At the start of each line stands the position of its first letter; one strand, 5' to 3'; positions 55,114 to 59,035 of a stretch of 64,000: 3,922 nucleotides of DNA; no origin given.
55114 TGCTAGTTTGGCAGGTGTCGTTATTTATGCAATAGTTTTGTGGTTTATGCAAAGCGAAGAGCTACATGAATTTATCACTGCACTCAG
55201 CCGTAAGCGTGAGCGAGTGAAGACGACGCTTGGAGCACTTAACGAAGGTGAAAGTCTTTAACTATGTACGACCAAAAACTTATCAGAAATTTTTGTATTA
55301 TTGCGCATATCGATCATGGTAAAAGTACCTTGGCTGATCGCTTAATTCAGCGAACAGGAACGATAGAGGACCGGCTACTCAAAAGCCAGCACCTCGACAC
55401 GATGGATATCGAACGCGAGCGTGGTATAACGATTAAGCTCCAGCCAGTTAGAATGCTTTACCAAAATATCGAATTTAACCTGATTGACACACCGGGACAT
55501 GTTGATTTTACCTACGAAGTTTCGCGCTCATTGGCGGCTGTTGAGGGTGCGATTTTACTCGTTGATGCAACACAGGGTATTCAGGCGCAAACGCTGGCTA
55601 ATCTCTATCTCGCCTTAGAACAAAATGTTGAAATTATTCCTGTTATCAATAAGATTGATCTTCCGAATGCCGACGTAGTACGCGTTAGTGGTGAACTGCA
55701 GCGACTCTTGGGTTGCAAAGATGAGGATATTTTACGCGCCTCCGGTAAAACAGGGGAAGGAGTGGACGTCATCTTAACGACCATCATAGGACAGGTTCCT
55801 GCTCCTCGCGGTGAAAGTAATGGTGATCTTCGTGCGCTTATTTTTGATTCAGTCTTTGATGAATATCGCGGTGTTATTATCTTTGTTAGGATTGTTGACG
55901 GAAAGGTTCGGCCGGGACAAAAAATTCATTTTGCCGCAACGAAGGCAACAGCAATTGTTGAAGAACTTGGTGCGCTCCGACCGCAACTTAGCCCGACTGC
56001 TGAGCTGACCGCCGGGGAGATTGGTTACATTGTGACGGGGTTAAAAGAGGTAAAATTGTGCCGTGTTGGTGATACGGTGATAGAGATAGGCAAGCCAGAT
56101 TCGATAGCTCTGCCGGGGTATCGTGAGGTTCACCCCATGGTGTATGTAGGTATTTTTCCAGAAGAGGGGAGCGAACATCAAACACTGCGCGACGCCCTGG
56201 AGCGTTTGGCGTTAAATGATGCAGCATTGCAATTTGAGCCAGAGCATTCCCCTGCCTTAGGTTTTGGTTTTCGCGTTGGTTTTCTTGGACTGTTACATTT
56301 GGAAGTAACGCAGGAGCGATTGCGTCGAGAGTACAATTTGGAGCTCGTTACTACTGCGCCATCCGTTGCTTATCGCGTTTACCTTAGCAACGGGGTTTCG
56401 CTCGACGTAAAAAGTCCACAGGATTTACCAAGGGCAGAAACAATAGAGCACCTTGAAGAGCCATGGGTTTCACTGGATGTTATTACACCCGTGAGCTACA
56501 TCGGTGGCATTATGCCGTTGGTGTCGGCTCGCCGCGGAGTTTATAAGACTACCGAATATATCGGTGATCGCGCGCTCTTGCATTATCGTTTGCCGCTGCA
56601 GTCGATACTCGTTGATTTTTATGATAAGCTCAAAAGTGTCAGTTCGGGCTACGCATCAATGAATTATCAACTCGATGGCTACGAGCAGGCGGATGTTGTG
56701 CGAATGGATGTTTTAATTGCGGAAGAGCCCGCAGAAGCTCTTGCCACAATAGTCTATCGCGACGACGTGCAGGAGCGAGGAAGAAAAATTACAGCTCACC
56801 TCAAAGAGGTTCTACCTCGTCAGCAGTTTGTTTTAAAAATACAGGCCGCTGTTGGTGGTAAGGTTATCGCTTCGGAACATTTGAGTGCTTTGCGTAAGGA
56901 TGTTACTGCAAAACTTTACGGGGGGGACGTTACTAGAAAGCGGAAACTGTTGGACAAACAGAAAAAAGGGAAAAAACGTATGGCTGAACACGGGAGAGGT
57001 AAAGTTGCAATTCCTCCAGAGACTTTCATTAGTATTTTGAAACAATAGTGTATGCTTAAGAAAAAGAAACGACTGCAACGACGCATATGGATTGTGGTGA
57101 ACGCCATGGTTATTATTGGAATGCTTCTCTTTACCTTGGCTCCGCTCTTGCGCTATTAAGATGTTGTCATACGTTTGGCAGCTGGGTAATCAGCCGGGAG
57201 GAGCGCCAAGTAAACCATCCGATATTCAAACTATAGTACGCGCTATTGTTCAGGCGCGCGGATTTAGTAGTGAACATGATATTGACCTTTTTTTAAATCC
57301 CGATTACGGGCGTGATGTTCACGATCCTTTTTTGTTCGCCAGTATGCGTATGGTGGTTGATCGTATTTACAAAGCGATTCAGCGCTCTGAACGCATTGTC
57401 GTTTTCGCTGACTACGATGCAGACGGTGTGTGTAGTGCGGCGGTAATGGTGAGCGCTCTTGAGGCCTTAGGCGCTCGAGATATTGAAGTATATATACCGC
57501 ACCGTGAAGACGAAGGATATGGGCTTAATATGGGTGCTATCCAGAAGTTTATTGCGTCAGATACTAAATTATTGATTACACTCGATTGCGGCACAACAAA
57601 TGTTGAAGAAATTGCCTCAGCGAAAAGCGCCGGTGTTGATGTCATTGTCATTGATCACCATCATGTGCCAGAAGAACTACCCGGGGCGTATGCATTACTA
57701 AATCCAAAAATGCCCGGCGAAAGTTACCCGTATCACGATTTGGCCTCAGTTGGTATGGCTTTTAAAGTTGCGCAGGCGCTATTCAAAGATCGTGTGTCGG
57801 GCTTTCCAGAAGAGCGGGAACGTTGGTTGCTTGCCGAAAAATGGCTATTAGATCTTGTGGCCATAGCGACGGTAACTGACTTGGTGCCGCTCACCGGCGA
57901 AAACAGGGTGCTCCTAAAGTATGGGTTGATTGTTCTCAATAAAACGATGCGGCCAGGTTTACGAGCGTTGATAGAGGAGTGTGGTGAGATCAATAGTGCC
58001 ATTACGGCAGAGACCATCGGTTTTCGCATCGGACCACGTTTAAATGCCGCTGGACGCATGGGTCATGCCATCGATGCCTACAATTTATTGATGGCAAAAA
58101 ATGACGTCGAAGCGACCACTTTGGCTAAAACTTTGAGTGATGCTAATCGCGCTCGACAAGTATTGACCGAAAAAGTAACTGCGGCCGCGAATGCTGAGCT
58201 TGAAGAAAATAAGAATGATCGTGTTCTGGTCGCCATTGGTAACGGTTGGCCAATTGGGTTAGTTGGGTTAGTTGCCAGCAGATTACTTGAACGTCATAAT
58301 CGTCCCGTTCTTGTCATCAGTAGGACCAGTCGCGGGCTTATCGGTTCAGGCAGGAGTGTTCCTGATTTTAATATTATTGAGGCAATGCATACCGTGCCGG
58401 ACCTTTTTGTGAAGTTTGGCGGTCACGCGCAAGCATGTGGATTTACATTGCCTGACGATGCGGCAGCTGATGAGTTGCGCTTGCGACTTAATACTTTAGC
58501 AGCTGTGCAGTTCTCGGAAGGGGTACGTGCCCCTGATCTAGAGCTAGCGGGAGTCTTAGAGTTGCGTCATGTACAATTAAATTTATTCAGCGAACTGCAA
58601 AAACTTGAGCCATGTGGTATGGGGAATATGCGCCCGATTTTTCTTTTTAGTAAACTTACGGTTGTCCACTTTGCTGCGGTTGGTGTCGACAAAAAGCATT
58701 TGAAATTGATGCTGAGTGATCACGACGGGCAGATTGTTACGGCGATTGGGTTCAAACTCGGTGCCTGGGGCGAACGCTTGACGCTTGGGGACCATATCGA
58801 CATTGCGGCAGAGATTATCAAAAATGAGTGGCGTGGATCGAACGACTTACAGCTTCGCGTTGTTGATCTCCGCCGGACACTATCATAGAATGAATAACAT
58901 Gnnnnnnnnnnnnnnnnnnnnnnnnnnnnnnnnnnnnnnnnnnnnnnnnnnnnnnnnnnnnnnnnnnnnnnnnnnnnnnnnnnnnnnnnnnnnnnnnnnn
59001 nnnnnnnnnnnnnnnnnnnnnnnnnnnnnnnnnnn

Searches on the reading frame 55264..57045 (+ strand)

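Call 60: search_protein_families(library=pfam, proteins=[window:55264-57045:+])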
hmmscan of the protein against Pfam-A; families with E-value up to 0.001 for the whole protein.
window:55264-57045:+ (594 aa): 8 families
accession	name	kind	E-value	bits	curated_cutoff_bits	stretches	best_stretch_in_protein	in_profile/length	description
PF00009.33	GTP_EFTU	-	1.3e-55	188.4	26.5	1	6-179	2-187/188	Elongation factor Tu GTP binding domain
PF06421.17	LepA_C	-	9.2e-40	135.5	29.7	1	486-593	2-107/107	GTP-binding protein LepA C-terminus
PF00679.30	EFG_C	-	5e-20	71.8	27.9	1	397-481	2-86/89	Elongation factor G C-terminus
PF03144.31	GTP_EFTU_D2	-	5.3e-11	43.2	30.3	1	203-272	1-72/73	Elongation factor Tu domain 2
PF01926.29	MMR_HSR1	-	5.1e-06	27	21.9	1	16-130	8-113/113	50S ribosome-binding GTPase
PF14492.12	EFG_III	-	1.1e-05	25.9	27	1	290-363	3-73/75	Elongation Factor G, domain III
PF22042.2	EF-G_D2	-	0.0003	21.3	27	1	189-272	2-81/84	Elongation factor G domain 2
PF16658.11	RF3_C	-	0.00059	20.1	40.1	0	296-368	14-83/132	Class II release factor RF3, C-terminal domain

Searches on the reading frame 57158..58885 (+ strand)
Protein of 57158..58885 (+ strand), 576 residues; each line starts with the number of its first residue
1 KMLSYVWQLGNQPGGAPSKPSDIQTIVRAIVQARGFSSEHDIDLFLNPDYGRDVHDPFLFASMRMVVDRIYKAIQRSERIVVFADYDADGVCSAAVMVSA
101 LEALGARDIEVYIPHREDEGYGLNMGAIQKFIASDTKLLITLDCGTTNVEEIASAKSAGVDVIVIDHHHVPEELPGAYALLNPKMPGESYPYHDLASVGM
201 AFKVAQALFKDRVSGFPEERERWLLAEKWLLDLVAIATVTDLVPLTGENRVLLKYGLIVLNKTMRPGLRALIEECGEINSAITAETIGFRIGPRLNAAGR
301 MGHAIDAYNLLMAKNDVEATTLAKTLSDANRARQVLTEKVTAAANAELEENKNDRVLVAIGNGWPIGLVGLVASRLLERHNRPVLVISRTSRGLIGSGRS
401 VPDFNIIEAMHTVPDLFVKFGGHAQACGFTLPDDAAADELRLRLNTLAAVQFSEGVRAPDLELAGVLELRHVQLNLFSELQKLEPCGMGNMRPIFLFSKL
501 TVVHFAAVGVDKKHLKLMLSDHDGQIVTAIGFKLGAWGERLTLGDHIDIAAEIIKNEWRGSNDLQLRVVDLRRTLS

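Call 10: find_related_loci(query=window:57158-58885:+, collection=genome_contigs, flank=6000)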
Query window:57158-58885:+ (576 aa) in genome_contigs; peptide patterns used: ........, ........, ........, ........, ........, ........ (x = any residue, [..] = any of these).
35 stretches matched a pattern, but none encodes a relative of the query by tblastn (E <= 1e-3).

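Call 60: search_protein_families(library=pfam, proteins=[window:57158-58885:+])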
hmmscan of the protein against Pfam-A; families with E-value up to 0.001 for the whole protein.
window:57158-58885:+ (576 aa): 3 families
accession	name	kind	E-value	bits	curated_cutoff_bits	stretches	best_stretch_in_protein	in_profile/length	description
PF01368.27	DHH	-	4.3e-26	92.1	28.1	1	79-238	1-125/125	DHH family, N-terminal domain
PF17768.7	RecJ_OB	-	6.7e-26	90.9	27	1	466-570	4-107/107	RecJ OB domain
PF02272.25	DHHA1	-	1.7e-11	44.9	25.9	1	353-445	1-97/102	DHHA1 domain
